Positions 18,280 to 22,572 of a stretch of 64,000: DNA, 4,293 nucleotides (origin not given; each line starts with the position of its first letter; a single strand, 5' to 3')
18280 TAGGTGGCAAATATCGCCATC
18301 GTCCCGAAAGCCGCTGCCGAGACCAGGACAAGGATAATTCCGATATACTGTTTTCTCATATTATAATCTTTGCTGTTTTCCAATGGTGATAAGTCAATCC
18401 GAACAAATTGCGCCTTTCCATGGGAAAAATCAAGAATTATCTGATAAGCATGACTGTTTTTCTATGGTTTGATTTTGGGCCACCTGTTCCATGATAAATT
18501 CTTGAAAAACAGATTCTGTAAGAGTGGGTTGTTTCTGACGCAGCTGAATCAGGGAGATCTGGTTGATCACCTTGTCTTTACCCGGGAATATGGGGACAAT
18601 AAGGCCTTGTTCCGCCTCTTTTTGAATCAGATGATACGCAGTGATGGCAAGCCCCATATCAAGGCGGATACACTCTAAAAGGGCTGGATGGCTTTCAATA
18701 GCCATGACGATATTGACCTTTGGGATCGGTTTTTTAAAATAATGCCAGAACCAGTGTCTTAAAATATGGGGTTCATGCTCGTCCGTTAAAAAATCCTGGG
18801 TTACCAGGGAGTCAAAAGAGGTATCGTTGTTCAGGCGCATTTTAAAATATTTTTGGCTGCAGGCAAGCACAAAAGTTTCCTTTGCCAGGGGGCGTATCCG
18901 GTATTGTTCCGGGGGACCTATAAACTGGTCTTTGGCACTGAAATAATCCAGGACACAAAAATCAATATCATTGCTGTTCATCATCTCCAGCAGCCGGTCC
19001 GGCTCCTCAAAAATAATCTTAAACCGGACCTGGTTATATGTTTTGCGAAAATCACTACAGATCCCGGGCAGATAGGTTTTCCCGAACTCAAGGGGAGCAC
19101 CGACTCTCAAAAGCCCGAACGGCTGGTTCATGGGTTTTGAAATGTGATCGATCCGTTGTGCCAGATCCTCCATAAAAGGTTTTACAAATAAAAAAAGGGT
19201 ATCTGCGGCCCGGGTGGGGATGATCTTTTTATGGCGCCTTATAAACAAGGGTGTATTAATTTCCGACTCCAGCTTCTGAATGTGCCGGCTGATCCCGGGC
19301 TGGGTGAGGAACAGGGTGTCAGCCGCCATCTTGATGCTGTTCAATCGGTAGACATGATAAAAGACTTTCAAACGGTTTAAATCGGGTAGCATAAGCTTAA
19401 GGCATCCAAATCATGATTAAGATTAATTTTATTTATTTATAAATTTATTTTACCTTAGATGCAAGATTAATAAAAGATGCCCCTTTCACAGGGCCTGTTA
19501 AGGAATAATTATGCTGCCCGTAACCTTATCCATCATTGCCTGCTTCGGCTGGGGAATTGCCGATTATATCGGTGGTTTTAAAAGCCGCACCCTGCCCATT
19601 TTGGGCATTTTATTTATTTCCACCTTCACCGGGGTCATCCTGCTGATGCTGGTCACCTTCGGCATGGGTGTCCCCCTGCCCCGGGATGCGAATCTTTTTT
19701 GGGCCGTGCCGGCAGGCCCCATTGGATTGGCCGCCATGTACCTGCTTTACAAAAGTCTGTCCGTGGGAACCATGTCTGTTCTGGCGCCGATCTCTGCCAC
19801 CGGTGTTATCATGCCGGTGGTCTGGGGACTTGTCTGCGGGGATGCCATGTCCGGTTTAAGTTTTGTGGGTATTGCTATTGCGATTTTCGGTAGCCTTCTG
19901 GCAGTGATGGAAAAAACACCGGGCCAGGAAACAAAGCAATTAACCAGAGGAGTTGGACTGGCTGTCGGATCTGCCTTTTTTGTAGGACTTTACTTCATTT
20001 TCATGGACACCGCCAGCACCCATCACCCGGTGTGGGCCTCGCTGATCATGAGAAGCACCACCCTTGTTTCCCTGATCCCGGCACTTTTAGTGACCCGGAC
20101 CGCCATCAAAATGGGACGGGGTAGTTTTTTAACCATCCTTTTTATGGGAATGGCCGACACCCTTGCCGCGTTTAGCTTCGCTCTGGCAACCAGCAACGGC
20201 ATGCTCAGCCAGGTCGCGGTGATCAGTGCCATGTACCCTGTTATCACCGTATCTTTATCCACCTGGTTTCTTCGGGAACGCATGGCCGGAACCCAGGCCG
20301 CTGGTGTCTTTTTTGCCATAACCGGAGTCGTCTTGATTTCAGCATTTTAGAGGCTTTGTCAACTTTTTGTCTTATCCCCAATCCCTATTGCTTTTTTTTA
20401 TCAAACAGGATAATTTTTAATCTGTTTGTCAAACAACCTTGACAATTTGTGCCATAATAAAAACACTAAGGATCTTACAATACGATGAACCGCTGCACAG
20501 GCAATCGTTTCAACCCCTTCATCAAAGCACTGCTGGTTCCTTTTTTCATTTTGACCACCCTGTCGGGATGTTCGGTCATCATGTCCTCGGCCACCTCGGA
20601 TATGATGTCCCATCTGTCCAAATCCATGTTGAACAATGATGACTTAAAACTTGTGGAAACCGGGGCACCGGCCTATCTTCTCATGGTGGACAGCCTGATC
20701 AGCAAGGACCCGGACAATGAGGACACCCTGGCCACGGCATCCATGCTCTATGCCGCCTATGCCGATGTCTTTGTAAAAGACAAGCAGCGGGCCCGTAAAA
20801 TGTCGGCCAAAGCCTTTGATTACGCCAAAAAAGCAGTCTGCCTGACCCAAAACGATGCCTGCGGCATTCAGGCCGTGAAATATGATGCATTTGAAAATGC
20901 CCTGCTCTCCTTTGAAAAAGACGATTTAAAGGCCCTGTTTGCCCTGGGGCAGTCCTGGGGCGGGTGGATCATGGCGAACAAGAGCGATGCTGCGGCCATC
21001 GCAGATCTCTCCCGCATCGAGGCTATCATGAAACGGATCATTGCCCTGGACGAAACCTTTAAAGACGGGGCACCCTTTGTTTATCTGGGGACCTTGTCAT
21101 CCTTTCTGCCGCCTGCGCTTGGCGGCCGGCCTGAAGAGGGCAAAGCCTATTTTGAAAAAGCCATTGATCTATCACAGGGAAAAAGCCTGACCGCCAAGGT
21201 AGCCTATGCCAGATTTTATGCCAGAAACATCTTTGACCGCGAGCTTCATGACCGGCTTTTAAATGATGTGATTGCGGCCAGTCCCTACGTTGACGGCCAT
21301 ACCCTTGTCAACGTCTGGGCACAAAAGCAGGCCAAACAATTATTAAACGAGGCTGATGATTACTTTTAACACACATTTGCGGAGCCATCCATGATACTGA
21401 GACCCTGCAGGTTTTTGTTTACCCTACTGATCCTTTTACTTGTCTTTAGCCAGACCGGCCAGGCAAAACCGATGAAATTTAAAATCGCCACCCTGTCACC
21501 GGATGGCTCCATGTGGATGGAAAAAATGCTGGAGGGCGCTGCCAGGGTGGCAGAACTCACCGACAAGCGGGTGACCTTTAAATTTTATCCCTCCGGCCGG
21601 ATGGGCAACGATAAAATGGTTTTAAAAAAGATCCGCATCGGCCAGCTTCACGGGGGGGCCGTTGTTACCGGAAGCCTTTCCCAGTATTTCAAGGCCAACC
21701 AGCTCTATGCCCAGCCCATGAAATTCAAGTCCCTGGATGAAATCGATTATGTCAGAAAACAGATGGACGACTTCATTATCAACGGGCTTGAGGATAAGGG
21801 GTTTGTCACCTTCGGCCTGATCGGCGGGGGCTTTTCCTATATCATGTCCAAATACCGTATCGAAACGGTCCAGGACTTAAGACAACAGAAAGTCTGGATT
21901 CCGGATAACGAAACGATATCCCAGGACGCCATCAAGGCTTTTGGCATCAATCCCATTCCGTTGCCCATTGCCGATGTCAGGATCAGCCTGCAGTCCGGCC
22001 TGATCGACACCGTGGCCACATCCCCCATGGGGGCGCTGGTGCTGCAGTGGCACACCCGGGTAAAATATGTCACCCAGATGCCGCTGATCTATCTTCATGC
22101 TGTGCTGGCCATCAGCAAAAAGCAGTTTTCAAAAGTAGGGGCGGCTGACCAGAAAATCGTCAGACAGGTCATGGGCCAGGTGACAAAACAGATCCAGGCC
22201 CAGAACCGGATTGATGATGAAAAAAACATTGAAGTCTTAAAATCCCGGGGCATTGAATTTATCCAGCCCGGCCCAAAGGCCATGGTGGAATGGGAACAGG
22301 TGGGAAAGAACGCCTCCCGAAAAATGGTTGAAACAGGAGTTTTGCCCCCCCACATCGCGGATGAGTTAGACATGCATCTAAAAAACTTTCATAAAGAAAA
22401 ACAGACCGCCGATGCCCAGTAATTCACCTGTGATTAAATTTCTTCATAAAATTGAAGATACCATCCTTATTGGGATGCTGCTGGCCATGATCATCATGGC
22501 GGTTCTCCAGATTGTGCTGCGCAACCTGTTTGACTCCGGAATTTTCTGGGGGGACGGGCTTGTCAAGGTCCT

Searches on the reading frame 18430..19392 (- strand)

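Call 8: search_protein_families(library=ncbifam, proteins=[window:18430-19392:-], max_evalue=0.00001)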
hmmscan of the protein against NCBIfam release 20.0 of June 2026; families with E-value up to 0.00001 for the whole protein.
window:18430-19392:- (320 aa): 46 families (the best 25 are shown)
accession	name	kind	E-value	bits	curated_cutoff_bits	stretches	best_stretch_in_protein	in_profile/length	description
NF040786.1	LysR_Sec_metab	equivalog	1.4e-32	112.9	250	1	4-302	2-296/298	selenium metabolism-associated LysR family transcriptional regulator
NF008352.0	PRK11139.1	subfamily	6.8e-25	87.8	288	1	2-312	5-300/305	transcriptional regulator GcvA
NF053705.1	TransRegGltCGpos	equivalog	1.6e-20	73.6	350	1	5-303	3-292/300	glutamate biosynthesis transcriptional regulator GltC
NF047520.1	trans_act_CidR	equivalog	2.4e-19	69.6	415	1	4-261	2-250/292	cidABC operon transcriptional activator CidR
NF007491.0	PRK10086.1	equivalog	5.1e-19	68.2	316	1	5-306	19-311/313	DNA-binding transcriptional regulator DsdC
NF008722.0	PRK11716.1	equivalog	4e-18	65.4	246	1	4-254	2-244/293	HTH-type transcriptional activator IlvY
TIGR03339.1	phn_lysR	subfamily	1.7e-17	63.6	341.1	1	8-289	2-268/279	aminoethylphosphonate catabolism associated LysR family transcriptional regulator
TIGR03418.1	chol_sulf_TF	equivalog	2.4e-17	62.9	324.8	1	4-284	2-272/291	choline sulfate utilization transcriptional regulator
NF007307.0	PRK09791.1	equivalog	1.3e-16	60.6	336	1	5-153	7-155/302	LysR family transcriptional regulator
TIGR02424.1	TF_pcaQ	equivalog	3e-16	59.2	303.8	1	6-147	6-147/300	pca operon transcription factor PcaQ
NF047710.1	TransRegCitRGProt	equivalog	5.7e-16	58.7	400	1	4-244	11-240/295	DNA-binding transcriptional repressor CitR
NF007667.0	PRK10341.1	equivalog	7.3e-16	58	308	1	2-181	6-180/312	transcriptional regulator TdcA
NF052633.1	LysR_TF_PsrA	exception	1.8e-15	56.7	540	1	4-203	6-197/297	L-proline-binding transcription factor PsrA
TIGR02036.1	dsdC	equivalog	3.2e-15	55.9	352.4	1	5-283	10-280/302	DNA-binding transcriptional regulator DsdC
NF040888.1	trans_reg_YafC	equivalog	4.1e-15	55.4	470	1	5-280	5-269/293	DNA-binding transcriptional regulator YafC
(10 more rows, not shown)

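Call 9: search_protein_families(library=pfam, proteins=[window:18430-19392:-], max_evalue=0.00001)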
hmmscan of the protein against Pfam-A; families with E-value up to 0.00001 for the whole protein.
window:18430-19392:- (320 aa): 2 families
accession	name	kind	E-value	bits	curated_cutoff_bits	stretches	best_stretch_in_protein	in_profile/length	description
PF03466.25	LysR_substrate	-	6.4e-25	88.2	28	1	90-303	3-207/209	LysR substrate binding domain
PF00126.33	HTH_1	-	8.9e-17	61.2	26.6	1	5-63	1-59/60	Bacterial regulatory helix-turn-helix protein, lysR family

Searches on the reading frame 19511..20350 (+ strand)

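Call 8: search_protein_families(library=ncbifam, proteins=[window:19511-20350:+], max_evalue=0.00001)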
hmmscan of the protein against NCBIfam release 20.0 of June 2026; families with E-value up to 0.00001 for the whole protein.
window:19511-20350:+ (279 aa): 0 families

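Call 9: search_protein_families(library=pfam, proteins=[window:19511-20350:+], max_evalue=0.00001)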
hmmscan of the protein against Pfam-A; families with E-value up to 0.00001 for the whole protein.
window:19511-20350:+ (279 aa): 1 family
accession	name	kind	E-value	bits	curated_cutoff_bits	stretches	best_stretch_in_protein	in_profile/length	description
PF00892.27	EamA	-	2.6e-23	83.2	28.2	2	146-277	2-134/135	EamA-like transporter family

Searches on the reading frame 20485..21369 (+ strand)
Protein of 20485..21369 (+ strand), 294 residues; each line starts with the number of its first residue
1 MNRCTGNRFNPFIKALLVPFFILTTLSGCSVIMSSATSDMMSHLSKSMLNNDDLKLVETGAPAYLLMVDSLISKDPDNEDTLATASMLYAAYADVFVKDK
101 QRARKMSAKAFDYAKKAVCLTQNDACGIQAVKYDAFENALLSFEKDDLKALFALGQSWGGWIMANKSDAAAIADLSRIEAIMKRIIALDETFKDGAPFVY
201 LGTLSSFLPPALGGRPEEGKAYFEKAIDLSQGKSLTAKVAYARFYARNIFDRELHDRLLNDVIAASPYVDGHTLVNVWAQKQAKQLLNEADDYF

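Call 8: search_protein_families(library=ncbifam, proteins=[window:20485-21369:+], max_evalue=0.00001)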
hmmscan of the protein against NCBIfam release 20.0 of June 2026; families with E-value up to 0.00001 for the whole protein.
window:20485-21369:+ (294 aa): 0 families

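Call 9: search_protein_families(library=pfam, proteins=[window:20485-21369:+], max_evalue=0.00001)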
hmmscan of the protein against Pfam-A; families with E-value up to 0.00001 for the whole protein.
window:20485-21369:+ (294 aa): 1 family
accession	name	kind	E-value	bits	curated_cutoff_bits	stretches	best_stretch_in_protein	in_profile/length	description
PF16811.11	TAtT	-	5.9e-74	249.1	26.5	1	50-294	1-263/263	TRAP transporter T-component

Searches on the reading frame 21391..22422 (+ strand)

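Call 8: search_protein_families(library=ncbifam, proteins=[window:21391-22422:+], max_evalue=0.00001)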
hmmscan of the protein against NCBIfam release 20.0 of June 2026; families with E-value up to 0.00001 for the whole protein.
window:21391-22422:+ (343 aa): 2 families
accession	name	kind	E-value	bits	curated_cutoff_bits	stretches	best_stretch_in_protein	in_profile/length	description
NF037995.1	TRAP_S1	subfamily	1.2e-74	251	50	1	31-301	1-271/271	TRAP transporter substrate-binding protein DctP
TIGR00787.1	dctP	subfamily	2e-18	66.8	175.05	1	50-282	19-252/257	DctP family TRAP transporter solute-binding subunit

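Call 9: search_protein_families(library=pfam, proteins=[window:21391-22422:+], max_evalue=0.00001)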
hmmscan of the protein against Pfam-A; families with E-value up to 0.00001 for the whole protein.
window:21391-22422:+ (343 aa): 1 family
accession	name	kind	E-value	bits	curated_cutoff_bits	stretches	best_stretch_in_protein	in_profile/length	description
PF03480.18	DctP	-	2.6e-31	109.5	23.4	1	35-313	4-283/286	Bacterial extracellular solute-binding protein, family 7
